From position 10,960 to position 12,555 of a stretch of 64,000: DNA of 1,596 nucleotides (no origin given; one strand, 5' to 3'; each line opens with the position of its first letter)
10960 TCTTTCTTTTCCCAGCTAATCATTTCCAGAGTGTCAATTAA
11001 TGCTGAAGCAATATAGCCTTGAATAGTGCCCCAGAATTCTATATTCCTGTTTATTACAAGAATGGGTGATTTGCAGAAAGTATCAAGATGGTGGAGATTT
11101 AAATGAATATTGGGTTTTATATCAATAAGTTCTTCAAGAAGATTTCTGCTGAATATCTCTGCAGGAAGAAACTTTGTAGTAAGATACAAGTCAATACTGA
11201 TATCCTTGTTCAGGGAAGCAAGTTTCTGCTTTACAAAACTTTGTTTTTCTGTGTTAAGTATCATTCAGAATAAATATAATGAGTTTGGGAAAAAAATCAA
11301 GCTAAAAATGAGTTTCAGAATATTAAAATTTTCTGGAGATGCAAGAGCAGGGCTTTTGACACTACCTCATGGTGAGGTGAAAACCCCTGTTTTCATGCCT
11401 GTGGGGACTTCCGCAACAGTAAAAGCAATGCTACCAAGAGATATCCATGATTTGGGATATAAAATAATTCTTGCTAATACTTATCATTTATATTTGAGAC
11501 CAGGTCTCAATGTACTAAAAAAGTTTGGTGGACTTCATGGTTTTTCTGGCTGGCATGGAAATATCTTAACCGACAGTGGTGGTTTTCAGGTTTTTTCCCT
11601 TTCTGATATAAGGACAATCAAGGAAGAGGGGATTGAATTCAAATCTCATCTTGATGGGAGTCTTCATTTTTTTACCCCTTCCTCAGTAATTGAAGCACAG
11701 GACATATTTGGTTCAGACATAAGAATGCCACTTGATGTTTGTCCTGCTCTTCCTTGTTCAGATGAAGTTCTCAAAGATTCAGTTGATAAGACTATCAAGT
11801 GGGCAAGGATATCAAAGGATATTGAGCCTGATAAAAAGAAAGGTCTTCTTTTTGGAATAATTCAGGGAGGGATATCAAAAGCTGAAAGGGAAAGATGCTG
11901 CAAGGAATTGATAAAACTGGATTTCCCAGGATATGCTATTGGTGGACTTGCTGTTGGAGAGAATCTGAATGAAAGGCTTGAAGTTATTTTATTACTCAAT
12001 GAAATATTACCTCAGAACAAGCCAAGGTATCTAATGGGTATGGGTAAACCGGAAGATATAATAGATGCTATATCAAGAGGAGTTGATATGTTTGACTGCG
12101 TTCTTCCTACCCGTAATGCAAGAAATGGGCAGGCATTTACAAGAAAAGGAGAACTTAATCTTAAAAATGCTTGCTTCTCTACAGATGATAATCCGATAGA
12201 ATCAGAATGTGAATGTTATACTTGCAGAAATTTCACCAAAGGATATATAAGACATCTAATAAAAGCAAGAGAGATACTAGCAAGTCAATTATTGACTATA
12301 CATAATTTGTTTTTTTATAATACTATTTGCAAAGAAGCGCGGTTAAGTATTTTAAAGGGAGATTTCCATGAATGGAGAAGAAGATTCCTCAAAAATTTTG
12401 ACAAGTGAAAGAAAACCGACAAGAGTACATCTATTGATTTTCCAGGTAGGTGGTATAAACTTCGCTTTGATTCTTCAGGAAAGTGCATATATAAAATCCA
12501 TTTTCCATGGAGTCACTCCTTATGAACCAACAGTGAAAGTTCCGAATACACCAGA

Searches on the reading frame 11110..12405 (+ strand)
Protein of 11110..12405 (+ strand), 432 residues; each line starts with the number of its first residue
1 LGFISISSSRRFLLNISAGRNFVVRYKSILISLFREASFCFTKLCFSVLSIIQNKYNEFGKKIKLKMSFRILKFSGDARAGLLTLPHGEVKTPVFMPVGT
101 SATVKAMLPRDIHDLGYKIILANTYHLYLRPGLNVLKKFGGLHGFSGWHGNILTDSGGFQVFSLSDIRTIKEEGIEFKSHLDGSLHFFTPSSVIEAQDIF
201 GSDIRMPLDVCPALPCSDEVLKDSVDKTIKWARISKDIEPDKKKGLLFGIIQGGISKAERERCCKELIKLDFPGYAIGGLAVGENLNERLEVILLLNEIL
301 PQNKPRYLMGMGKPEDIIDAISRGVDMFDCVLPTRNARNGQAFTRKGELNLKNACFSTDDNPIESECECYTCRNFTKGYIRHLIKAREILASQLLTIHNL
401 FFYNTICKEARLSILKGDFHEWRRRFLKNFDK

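Call 40: search_protein_families(library=ncbifam, proteins=[window:11110-12405:+], max_evalue=1e-10)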
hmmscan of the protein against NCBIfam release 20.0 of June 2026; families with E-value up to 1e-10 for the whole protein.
window:11110-12405:+ (432 aa): 3 families
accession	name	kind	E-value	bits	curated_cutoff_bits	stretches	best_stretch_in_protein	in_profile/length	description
TIGR00430.1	Q_tRNA_tgt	equivalog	1.1e-141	472.2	306.75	1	69-430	1-363/368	tRNA guanosine(34) transglycosylase Tgt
TIGR00449.1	tgt_general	superfamily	7.8e-136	452.7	47.6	1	69-430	1-362/367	tRNA-guanine transglycosylase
TIGR00432.2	arcsn_tRNA_tgt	equivalog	9e-38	129.8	350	2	189-421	102-325/441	tRNA guanosine(15) transglycosylase TgtA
